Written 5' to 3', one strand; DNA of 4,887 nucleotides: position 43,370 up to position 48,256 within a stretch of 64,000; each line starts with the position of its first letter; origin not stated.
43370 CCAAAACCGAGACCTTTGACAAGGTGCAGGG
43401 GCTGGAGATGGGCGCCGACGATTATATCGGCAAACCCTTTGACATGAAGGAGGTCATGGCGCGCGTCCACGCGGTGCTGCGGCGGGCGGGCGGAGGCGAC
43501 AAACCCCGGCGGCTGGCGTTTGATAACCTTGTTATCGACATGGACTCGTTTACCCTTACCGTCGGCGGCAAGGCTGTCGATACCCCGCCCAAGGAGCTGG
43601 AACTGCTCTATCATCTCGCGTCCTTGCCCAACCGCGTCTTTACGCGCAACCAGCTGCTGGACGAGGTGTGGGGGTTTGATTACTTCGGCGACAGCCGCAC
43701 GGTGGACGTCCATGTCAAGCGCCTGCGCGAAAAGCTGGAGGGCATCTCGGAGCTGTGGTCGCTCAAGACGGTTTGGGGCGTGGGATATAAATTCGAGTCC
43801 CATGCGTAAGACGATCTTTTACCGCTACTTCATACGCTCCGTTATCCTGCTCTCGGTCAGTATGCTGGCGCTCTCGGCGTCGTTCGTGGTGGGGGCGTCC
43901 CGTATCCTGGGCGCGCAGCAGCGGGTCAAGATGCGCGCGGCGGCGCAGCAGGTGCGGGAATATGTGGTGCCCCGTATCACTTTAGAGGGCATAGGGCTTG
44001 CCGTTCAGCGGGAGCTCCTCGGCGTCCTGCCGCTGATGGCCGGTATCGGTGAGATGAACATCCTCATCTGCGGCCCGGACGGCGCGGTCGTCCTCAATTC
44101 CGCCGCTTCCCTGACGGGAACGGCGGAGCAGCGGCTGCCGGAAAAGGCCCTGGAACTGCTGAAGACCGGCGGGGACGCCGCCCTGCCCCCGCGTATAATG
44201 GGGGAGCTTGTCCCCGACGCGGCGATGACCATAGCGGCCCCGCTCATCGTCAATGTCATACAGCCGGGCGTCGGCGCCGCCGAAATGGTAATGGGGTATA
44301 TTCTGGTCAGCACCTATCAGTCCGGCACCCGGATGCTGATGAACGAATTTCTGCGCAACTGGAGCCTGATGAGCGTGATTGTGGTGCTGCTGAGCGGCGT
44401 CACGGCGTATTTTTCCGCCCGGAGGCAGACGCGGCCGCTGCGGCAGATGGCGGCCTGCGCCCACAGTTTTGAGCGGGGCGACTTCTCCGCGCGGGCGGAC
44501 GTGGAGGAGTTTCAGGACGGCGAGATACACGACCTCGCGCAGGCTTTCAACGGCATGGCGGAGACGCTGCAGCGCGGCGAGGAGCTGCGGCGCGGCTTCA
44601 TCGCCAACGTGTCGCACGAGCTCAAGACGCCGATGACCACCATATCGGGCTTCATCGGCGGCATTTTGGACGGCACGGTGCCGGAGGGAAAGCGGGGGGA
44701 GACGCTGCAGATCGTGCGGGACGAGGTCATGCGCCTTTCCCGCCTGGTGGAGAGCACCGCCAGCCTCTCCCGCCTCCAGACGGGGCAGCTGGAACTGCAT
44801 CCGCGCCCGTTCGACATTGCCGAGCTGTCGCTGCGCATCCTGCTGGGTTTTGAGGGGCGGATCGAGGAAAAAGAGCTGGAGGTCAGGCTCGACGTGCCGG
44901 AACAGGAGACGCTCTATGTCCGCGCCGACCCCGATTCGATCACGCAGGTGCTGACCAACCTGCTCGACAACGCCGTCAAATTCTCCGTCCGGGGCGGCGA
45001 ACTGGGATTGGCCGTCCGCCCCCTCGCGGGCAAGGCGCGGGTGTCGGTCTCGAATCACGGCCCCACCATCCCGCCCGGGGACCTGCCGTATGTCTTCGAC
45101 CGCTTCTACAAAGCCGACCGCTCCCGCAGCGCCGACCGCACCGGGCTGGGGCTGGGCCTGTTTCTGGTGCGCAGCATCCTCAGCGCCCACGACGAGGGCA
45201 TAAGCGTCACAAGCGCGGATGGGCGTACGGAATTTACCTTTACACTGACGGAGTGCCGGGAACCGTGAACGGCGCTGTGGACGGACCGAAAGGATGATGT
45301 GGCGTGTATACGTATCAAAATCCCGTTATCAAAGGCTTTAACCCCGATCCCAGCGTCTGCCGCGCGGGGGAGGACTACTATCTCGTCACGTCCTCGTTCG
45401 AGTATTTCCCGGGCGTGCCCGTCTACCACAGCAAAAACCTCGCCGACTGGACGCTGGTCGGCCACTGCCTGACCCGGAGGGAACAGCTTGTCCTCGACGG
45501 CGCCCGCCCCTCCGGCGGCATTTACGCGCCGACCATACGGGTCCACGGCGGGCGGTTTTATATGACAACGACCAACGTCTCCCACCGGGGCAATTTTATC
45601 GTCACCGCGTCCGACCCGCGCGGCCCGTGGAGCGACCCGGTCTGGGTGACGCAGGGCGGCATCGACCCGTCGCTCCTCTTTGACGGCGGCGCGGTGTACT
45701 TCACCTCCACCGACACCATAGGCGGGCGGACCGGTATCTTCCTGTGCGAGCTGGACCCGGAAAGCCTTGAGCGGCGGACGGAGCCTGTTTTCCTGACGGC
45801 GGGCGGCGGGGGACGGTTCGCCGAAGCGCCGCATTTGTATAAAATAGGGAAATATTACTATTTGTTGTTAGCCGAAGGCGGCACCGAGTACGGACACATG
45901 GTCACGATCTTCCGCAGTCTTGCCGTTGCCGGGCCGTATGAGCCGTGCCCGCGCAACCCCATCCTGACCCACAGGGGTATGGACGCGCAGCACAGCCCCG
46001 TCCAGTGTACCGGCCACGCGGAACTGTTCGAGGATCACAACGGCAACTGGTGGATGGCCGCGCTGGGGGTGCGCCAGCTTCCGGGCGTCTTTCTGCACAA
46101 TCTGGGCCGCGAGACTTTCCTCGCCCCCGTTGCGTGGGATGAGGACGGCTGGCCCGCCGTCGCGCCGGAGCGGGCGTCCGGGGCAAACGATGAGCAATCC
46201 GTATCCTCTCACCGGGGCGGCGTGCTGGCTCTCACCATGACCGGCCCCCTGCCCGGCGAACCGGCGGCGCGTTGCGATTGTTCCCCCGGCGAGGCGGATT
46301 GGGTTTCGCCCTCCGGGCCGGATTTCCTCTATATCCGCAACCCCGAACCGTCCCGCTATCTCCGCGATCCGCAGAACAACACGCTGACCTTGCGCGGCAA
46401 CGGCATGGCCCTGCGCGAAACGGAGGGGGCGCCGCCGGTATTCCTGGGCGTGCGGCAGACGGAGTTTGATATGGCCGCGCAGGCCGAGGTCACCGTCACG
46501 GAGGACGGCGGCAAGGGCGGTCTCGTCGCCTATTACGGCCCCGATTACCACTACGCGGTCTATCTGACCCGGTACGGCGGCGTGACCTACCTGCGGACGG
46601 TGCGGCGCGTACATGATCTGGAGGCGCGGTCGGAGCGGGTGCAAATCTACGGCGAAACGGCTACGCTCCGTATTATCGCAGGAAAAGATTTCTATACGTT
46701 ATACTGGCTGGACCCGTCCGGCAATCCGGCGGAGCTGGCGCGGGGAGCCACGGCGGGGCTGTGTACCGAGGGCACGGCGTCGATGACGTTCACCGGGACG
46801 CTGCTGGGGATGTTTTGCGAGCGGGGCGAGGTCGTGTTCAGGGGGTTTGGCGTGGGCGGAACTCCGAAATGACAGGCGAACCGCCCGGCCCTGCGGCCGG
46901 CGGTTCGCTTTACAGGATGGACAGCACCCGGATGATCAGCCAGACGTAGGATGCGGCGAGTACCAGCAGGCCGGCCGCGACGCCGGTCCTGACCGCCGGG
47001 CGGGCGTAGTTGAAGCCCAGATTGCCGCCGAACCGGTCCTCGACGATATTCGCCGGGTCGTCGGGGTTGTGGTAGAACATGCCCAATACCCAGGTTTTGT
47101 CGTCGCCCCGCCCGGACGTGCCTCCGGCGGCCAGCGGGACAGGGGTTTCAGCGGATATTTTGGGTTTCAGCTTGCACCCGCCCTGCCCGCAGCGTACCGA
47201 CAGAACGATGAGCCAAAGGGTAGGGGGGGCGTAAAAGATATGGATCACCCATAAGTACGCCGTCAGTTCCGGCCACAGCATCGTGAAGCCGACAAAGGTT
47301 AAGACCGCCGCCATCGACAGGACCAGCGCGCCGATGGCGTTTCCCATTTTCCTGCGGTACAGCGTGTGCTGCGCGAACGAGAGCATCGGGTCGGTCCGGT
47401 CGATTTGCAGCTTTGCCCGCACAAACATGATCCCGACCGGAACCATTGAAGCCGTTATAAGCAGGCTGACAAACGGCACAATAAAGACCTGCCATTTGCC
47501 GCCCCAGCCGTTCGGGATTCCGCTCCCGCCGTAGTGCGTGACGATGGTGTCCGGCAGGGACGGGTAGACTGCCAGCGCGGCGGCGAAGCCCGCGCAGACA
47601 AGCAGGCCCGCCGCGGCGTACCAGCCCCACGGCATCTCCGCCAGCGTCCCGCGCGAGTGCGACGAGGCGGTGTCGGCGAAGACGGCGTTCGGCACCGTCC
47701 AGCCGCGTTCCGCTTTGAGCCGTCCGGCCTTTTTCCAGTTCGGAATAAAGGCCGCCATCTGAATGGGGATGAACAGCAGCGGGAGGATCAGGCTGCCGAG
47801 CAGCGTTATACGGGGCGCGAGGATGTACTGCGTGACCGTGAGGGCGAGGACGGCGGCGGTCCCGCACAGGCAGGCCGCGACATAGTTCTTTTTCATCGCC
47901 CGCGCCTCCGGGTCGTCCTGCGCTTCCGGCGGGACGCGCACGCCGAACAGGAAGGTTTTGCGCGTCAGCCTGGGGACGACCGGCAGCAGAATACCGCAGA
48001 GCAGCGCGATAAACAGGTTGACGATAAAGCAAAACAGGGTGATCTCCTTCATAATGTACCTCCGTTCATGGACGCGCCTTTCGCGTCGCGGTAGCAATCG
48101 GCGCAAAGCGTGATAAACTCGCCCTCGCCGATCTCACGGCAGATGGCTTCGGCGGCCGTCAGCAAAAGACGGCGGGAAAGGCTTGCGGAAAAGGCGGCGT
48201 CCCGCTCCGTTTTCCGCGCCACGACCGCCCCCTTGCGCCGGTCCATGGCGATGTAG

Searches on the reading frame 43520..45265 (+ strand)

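Call 40: search_protein_families(library=pfam, proteins=[window:43520-45265:+], max_evalue=0.00001)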
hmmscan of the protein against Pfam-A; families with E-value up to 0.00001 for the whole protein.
window:43520-45265:+ (582 aa): 3 families
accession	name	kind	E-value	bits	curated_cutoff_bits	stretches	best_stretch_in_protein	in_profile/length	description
PF02518.31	HATPase_c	-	2.3e-21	76.7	26.4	1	470-576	2-107/111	Histidine kinase-, DNA gyrase B-, and HSP90-like ATPase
PF00512.31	HisKA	-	9.5e-14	51.6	26.9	1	357-422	2-66/66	His Kinase A (phospho-acceptor) domain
PF00672.30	HAMP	-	1.8e-11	44.6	25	1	299-351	2-52/53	HAMP domain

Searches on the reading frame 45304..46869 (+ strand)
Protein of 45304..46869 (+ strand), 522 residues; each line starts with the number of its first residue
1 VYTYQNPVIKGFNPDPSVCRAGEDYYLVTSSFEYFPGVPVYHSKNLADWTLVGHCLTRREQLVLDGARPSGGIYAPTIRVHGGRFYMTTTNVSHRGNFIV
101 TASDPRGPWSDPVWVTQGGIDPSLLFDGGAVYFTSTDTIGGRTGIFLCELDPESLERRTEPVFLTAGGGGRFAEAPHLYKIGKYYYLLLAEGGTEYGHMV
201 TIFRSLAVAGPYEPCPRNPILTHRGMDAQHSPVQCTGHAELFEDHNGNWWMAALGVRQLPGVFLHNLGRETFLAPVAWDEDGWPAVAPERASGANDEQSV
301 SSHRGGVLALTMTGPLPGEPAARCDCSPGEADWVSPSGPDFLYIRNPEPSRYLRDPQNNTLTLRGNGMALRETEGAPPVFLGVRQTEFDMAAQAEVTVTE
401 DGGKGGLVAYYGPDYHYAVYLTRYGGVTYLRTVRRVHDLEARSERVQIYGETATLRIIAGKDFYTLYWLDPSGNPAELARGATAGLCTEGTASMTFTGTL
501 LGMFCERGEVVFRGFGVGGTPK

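Call 40: search_protein_families(library=pfam, proteins=[window:45304-46869:+], max_evalue=0.00001)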
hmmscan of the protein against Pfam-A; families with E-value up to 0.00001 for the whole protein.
window:45304-46869:+ (522 aa): 2 families
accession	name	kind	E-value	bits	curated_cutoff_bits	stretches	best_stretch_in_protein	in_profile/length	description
PF04616.20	Glyco_hydro_43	-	3e-83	279.9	32.2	1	4-284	1-288/288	Glycosyl hydrolases family 43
PF17851.8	GH43_C2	-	8.7e-16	58.7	22.7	1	338-506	10-185/203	Beta xylosidase C-terminal Concanavalin A-like domain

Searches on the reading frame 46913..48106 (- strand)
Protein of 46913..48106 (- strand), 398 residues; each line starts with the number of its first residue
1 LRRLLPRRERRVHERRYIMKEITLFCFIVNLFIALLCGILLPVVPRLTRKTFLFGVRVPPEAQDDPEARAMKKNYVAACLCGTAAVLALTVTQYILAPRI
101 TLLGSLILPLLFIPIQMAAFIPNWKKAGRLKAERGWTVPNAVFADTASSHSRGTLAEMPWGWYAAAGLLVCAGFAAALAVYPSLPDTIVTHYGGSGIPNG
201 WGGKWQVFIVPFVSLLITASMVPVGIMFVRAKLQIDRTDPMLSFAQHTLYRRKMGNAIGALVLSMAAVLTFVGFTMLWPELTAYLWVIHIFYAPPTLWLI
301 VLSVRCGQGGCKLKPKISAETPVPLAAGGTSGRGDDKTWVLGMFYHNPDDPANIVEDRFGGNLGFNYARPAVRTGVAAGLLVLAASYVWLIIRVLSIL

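Call 40: search_protein_families(library=pfam, proteins=[window:46913-48106:-], max_evalue=0.00001)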
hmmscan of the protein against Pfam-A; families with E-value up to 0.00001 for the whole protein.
window:46913-48106:- (398 aa): 1 family
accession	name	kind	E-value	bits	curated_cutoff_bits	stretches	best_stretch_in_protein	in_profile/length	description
PF07853.16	DUF1648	-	6.3e-15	55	28.7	1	168-213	1-47/49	Domain of unknown function (DUF1648)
